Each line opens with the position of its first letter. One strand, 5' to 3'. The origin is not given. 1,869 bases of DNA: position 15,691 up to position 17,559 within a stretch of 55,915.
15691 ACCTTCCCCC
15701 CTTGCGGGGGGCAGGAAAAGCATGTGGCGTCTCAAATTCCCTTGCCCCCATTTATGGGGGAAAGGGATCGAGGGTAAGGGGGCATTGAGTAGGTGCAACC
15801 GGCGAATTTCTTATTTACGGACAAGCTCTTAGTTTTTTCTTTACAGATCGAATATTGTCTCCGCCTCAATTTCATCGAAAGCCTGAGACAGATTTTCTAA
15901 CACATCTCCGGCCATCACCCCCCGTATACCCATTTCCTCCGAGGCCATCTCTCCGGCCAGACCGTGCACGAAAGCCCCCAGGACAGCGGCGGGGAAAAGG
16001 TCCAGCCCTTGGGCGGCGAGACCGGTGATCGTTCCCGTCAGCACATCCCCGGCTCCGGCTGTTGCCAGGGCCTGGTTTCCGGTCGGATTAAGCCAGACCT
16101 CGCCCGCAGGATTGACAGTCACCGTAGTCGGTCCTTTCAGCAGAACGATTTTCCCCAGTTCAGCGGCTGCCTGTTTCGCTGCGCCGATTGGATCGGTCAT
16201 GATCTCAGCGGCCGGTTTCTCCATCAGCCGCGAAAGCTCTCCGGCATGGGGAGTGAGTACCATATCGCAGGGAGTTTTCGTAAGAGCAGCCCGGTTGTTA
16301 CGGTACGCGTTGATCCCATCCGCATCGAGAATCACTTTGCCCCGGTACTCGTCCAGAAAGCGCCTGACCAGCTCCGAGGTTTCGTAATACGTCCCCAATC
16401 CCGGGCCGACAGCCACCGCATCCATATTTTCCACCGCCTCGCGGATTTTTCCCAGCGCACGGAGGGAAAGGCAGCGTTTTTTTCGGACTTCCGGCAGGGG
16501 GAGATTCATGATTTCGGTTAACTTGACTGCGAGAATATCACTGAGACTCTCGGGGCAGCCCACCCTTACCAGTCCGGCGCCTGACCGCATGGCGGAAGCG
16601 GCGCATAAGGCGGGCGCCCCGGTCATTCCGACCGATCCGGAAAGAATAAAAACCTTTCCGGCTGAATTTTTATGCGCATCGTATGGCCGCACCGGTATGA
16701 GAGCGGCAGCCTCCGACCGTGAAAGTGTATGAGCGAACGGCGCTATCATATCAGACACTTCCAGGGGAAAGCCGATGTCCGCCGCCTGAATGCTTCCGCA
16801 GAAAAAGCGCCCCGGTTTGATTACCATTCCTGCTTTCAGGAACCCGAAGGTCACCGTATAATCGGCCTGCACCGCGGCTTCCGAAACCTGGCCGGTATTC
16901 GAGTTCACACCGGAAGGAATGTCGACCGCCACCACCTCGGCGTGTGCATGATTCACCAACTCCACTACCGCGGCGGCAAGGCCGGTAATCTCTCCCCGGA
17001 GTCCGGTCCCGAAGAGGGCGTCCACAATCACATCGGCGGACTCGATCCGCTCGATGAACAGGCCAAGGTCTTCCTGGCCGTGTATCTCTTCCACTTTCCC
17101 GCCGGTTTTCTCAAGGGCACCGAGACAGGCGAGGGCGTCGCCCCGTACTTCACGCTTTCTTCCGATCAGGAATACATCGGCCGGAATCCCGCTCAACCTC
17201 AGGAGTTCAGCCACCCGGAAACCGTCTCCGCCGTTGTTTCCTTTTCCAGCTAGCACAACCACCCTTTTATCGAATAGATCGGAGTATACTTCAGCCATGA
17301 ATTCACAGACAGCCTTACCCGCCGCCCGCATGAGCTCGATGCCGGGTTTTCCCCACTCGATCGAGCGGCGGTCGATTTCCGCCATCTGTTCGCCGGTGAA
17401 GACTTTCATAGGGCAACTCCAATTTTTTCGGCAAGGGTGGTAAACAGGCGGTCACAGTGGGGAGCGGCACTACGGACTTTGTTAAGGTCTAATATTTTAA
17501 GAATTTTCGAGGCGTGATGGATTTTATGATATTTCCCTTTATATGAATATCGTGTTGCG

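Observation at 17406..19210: AT-rich ATPase + DUF4276-like two-gene module spliced into a housekeeping operon: candidate PARIS/OLD-like conflict system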

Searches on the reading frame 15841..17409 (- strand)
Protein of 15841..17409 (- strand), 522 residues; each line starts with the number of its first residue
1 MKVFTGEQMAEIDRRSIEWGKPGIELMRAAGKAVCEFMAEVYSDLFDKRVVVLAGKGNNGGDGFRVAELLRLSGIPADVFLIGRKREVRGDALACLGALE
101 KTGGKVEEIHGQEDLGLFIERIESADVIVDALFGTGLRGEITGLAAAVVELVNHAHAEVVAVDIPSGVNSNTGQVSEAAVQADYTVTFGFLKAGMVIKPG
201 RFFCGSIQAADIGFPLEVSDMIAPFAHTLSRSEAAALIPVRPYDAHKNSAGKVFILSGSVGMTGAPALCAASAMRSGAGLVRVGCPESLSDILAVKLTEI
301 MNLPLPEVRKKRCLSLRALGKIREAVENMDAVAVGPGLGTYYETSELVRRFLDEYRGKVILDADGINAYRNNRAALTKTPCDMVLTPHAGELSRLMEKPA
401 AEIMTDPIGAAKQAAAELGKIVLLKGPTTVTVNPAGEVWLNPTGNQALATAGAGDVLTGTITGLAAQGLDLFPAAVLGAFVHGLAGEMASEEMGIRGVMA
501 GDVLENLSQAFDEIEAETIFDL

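Call 3: search_protein_families(library=pfam, proteins=[window:15841-17409:-], max_evalue=0.01)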
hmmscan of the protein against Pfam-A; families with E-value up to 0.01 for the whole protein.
window:15841-17409:- (522 aa): 3 families
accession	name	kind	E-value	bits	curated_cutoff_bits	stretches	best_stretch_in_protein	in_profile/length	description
PF01256.23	Carb_kinase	-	4.5e-57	193.7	27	1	253-506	1-239/242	NAD(P)H-hydrate dehydratase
PF03853.21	YjeF_N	-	1.1e-46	159.3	24.9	1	25-194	3-169/169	YjeF-related protein N-terminus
PF08543.17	Phos_pyr_kin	-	0.0012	18.7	27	1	323-475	53-221/246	Phosphomethylpyrimidine kinase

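Call 18: find_related_loci(query=window:15841-17409:-, collection=genome_contigs, flank=8000)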
Query window:15841-17409:- (522 aa) in genome_contigs; peptide patterns used: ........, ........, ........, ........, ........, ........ (x = any residue, [..] = any of these).
77 stretches matched a pattern; 1 encode a relative of the query (tblastn E <= 1e-3); 1 distinct loci.
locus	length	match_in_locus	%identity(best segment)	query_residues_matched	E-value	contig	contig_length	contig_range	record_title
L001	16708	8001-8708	32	241-486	4e-29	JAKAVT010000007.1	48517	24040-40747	MAG: Nanoarchaeota archaeon isolate YP4.bin125 NODE_997_length_48517_cov_4.118124, whole genome shotgun sequence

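Call 29: find_homologous_proteins(query=window:15841-17409:-, max_evalue=1e-40)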
Query window:15841-17409:- (522 aa): 7631 proteins with E <= 1e-40 among 8000 candidates; the best 120 are listed.
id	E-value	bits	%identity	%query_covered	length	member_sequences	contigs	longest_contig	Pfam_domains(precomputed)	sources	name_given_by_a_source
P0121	0.0e+0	1137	100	100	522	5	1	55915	PF01256.23,PF03853.22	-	-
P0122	4.6e-278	941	83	100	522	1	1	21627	PF01256.23,PF03853.22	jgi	jgi:ADP-dependent NAD(P)H-hydrate dehydratase / NAD(P)H-hydrate epimerase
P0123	5.1e-267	905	78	100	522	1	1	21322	PF01256.23,PF03853.22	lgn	-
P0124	1.0e-259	881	76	100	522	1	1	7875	PF01256.23,PF03853.22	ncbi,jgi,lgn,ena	ncbi:MAG: NAD(P)H-hydrate dehydratase [Candidatus Latescibacterota bacterium]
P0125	2.1e-258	877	76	100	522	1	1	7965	PF01256.23,PF03853.22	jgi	jgi:ADP-dependent NAD(P)H-hydrate dehydratase / NAD(P)H-hydrate epimerase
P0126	4.0e-198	678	62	99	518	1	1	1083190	PF01256.23,PF03853.22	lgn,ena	-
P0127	4.6e-198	678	63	98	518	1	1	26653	PF01256.23,PF03853.22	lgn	-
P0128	1.9e-195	669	61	99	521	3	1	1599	PF01256.23,PF03853.22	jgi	jgi:NAD(P)H-hydrate epimerase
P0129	3.0e-193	662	61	99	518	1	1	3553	PF01256.23,PF03853.22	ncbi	-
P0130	1.0e-190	653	60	98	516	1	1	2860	PF01256.23,PF03853.22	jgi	-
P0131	2.6e-190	652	61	99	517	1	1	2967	PF01256.23,PF03853.22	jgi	jgi:NAD(P)H-hydrate epimerase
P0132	6.5e-190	651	62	98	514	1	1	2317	PF01256.23,PF03853.22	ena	-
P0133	3.4e-189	648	58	98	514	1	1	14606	PF01256.23,PF03853.22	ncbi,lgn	-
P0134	6.4e-189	647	58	99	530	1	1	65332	PF01256.23,PF03853.22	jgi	jgi:ADP-dependent NAD(P)H-hydrate dehydratase / NAD(P)H-hydrate epimerase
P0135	1.3e-188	646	61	99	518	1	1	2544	PF01256.23,PF03853.22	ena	-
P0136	1.7e-188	646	59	99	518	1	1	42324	PF01256.23,PF03853.22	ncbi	ncbi:NAD(P)H-hydrate dehydratase [Candidatus Latescibacterota bacterium]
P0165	5.4e-177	608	57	99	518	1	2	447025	PF01256.23,PF03853.22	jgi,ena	jgi:ADP-dependent NAD(P)H-hydrate dehydratase / NAD(P)H-hydrate epimerase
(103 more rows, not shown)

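Call 30: find_encoding_contigs(protein=P0123, flank=6000, max_places=2)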
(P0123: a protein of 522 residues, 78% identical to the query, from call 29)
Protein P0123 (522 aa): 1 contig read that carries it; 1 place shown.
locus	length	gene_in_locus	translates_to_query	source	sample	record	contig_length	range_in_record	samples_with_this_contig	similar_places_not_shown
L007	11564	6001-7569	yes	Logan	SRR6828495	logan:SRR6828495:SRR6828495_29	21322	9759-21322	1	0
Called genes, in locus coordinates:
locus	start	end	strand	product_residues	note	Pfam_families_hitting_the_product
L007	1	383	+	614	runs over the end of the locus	PF02366:PMT (weak), PF13231:PMT_2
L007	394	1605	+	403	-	PF00764:Arginosuc_synth, PF20979:Arginosuc_syn_C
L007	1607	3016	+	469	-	PF00206:Lyase_1, PF14698:ASL_C2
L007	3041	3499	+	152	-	PF00583:Acetyltransf_1, PF13508:Acetyltransf_7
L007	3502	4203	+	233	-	PF00702:Hydrolase, PF13419:HAD_2, PF13242:Hydrolase_like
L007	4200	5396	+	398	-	PF02463:SMC_N, PF13175:AAA_15, PF13476:AAA_23 (faint), PF11398:DUF2813 (faint), PF13304:AAA_21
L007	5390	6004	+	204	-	PF14103:DUF4276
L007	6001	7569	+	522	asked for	PF03853:YjeF_N, PF01256:Carb_kinase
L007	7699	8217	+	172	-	-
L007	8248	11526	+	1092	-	PF25596:CPSase_L_D1, PF02786:CPSase_L_D2, PF02787:CPSase_L_D3, PF25596:CPSase_L_D1, PF02222:ATP-grasp, PF02786:CPSase_L_D2, PF07478:Dala_Dala_lig_C, PF02142:MGS, +2 more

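Call 31: find_encoding_contigs(protein=P0124, flank=6000, max_places=2)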
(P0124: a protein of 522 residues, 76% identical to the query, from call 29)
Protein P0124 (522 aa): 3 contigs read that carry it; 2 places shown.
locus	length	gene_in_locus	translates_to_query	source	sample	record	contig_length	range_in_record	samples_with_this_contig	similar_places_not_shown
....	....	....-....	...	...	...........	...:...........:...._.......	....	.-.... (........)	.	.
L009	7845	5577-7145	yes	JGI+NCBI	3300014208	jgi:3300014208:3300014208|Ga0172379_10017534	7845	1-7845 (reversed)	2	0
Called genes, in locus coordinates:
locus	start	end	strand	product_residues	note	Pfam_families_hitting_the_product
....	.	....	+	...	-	?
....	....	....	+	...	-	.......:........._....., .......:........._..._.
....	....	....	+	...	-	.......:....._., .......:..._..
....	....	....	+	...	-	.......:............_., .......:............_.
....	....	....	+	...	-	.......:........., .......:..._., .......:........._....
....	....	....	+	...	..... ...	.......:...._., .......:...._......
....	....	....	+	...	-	?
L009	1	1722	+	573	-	PF13231:PMT_2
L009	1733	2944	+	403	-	PF00764:Arginosuc_synth, PF20979:Arginosuc_syn_C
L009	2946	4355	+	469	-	PF00206:Lyase_1, PF14698:ASL_C2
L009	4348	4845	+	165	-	PF00583:Acetyltransf_1, PF13508:Acetyltransf_7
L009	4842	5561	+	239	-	PF00702:Hydrolase, PF13419:HAD_2, PF13242:Hydrolase_like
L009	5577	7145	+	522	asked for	PF03853:YjeF_N, PF01256:Carb_kinase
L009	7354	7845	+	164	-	PF25596:CPSase_L_D1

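Call 32: find_encoding_contigs(protein=P0126, flank=6000, max_places=2)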
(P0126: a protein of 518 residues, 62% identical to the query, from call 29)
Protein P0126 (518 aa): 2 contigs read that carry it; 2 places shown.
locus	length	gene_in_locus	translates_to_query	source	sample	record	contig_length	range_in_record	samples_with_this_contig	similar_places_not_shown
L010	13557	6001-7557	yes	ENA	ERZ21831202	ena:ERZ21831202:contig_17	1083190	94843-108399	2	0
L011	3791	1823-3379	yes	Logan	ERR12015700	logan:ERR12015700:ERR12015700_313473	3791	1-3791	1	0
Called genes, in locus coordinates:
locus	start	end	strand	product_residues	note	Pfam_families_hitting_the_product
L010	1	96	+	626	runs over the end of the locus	PF13231:PMT_2 (weak)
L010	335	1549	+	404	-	PF00764:Arginosuc_synth, PF20979:Arginosuc_syn_C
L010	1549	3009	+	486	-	PF00206:Lyase_1, PF14698:ASL_C2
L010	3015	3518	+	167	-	PF00583:Acetyltransf_1, PF13673:Acetyltransf_10 (weak), PF23209:IDM1_C (faint), PF13508:Acetyltransf_7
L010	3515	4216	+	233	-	PF00702:Hydrolase, PF13419:HAD_2, PF13242:Hydrolase_like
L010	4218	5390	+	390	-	PF02463:SMC_N, PF13175:AAA_15, PF13476:AAA_23 (weak), PF11398:DUF2813 (faint), PF13304:AAA_21, PF13175:AAA_15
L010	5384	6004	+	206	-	PF14103:DUF4276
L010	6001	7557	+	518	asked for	PF03853:YjeF_N, PF01256:Carb_kinase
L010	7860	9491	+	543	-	PF00224:PK, PF02887:PK_C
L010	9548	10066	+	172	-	-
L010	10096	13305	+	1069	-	PF25596:CPSase_L_D1, PF02786:CPSase_L_D2, PF02787:CPSase_L_D3, PF25596:CPSase_L_D1, PF02222:ATP-grasp (weak), PF02786:CPSase_L_D2, PF07478:Dala_Dala_lig_C (weak), PF02142:MGS, +3 more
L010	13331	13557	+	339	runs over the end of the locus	-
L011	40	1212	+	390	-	PF02463:SMC_N, PF13175:AAA_15, PF13476:AAA_23 (weak), PF11398:DUF2813 (faint), PF13304:AAA_21, PF13175:AAA_15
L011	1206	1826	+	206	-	PF14103:DUF4276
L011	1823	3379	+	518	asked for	PF03853:YjeF_N, PF01256:Carb_kinase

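Call 72: find_related_loci(query=A5, collection=genome_contigs, flank=5000)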
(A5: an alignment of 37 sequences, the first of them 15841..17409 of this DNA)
Query A5 (522 aa) in genome_contigs; peptide patterns used: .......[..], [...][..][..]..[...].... (x = any residue, [..] = any of these).
600 stretches matched a pattern (row limit reached: there are more); 592 encode a relative of the query (tblastn E <= 1e-3); the best 80 are kept; 80 distinct loci.
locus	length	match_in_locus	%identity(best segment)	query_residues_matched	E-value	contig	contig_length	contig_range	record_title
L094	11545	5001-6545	39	1-520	2e-120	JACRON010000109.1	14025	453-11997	MAG: Nitrospirae bacterium isolate NC_groundwater_1962_Pr3_S-0.2um_41_9 scaffold_139974, whole genome shotgun sequence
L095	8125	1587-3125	42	1-515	1e-117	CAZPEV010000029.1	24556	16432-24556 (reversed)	MAG TPA_asm: uncultured Ignavibacteriales bacterium isolate binchicken_co261_18 genome assembly, contig: NODE_76_length_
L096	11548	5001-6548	42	1-515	2e-117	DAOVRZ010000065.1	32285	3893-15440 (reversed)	MAG TPA_asm: Halanaerobiales bacterium isolate CSMAG_1614 CSMAG_1614_k141_1840424_length_32285_cov_30.2741, whole genome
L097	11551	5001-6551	40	1-518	1e-112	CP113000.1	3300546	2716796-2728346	MAG: Thermodesulfobacteriota bacterium isolate ORM2a chromosome, complete genome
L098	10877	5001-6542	40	1-514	3e-112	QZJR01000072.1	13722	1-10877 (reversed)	MAG: Deltaproteobacteria bacterium isolate SURF_34 Ga0104751_1006346, whole genome shotgun sequence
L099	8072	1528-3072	41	1-515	1e-111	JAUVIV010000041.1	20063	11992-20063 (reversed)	MAG: bacterium isolate CSMAG_437 CSMAG_437_k127_5497775_length_20063_cov_14.9860, whole genome shotgun sequence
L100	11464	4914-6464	41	1-514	3e-109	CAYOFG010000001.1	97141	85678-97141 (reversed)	MAG TPA_asm: uncultured Clostridia bacterium isolate binchicken_co376_202 genome assembly, contig: NODE_138_length_97141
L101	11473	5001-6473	46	1-491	6e-108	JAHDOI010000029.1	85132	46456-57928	MAG: Selenomonadales bacterium isolate SL1-B47 k141_99980, whole genome shotgun sequence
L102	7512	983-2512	43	1-515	4e-107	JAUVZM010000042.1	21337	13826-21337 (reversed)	MAG: bacterium isolate CSMAG_1268 CSMAG_1268_k141_258161_length_21337_cov_8.0000, whole genome shotgun sequence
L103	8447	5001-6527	37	3-515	9e-107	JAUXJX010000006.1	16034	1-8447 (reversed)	MAG: Bacteroidota bacterium isolate CSMAG_3093 CSMAG_3093_k127_6235364_length_16034_cov_10.0000, whole genome shotgun se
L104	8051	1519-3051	40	1-515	5e-106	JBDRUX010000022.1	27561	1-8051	MAG: candidate division WOR-3 bacterium isolate SZTDM-2_201709_bins_204 SZTDM-2_201709_bins_204_scaffold_22, whole genom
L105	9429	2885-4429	40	7-517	1e-104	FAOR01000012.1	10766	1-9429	bacterium JGI-2 genome assembly JGI assembly, contig JGI2_Kryptonium_JGI_2_Jinze_NODE_1158_len_10766_cov_2_81023_ID_2315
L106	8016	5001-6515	38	1-505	4e-104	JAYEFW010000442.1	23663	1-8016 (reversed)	MAG: Thermodesulfobacteriota bacterium isolate MAG262 MAG262_442, whole genome shotgun sequence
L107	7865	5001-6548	41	1-515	9e-104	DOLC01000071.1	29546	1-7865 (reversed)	MAG TPA_asm: Peptococcaceae bacterium isolate UBA12545 contig_1511, whole genome shotgun sequence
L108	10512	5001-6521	42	1-511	6e-103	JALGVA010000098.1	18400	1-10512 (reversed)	MAG: Candidatus Zipacnadia bacterium isolate Meg22_1618_Bin_20 Meg22_1618_Bin_20_scaffold_3802, whole genome shotgun seq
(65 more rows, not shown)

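Call 73: find_encoding_contigs(protein=P0136, flank=5000, max_places=1)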
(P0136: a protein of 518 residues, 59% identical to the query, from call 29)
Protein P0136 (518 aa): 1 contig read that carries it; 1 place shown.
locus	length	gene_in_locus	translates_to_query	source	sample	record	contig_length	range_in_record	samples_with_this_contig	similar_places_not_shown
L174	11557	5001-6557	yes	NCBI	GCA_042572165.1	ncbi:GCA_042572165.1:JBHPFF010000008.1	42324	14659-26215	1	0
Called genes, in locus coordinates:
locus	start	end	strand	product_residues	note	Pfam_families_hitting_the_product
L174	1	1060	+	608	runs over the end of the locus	PF13231:PMT_2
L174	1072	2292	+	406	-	PF00764:Arginosuc_synth, PF20979:Arginosuc_syn_C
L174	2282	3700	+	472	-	PF00206:Lyase_1, PF14698:ASL_C2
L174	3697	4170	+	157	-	PF13673:Acetyltransf_10 (weak), PF00583:Acetyltransf_1, PF13508:Acetyltransf_7, PF23209:IDM1_C (weak), PF08445:FR47 (faint)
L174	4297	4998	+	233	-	PF00702:Hydrolase, PF13419:HAD_2, PF13242:Hydrolase_like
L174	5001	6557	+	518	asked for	PF03853:YjeF_N, PF01256:Carb_kinase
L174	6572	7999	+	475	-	PF00224:PK, PF02887:PK_C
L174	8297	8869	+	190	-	-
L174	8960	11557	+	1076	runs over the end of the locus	PF25596:CPSase_L_D1, PF02786:CPSase_L_D2, PF02787:CPSase_L_D3, PF25596:CPSase_L_D1, PF02786:CPSase_L_D2, PF02222:ATP-grasp, PF07478:Dala_Dala_lig_C, PF02142:MGS, +3 more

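Call 74: find_encoding_contigs(protein=P0165, flank=5000, max_places=1)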
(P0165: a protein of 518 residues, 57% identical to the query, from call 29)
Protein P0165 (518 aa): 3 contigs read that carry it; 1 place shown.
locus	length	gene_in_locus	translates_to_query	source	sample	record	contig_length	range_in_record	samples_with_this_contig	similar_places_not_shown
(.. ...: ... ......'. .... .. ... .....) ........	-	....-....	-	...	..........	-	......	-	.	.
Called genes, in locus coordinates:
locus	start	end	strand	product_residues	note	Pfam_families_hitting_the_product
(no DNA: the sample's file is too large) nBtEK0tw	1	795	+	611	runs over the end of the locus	PF13231:PMT_2 (weak)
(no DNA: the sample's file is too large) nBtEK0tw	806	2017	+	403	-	PF00764:Arginosuc_synth, PF20979:Arginosuc_syn_C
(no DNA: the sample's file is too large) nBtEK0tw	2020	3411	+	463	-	PF00206:Lyase_1, PF14698:ASL_C2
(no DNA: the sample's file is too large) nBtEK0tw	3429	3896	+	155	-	PF13673:Acetyltransf_10 (weak), PF00583:Acetyltransf_1, PF13508:Acetyltransf_7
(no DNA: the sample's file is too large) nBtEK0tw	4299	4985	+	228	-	PF00702:Hydrolase, PF13419:HAD_2, PF13242:Hydrolase_like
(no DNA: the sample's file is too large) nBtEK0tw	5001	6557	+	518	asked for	PF03853:YjeF_N, PF01256:Carb_kinase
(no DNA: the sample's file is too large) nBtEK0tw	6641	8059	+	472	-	PF00224:PK, PF02887:PK_C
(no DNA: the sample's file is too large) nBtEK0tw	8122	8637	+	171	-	-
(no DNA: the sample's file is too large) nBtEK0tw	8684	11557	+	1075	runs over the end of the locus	PF25596:CPSase_L_D1, PF02786:CPSase_L_D2, PF02787:CPSase_L_D3, PF25596:CPSase_L_D1, PF02786:CPSase_L_D2, PF02222:ATP-grasp, PF07478:Dala_Dala_lig_C, PF02142:MGS, +3 more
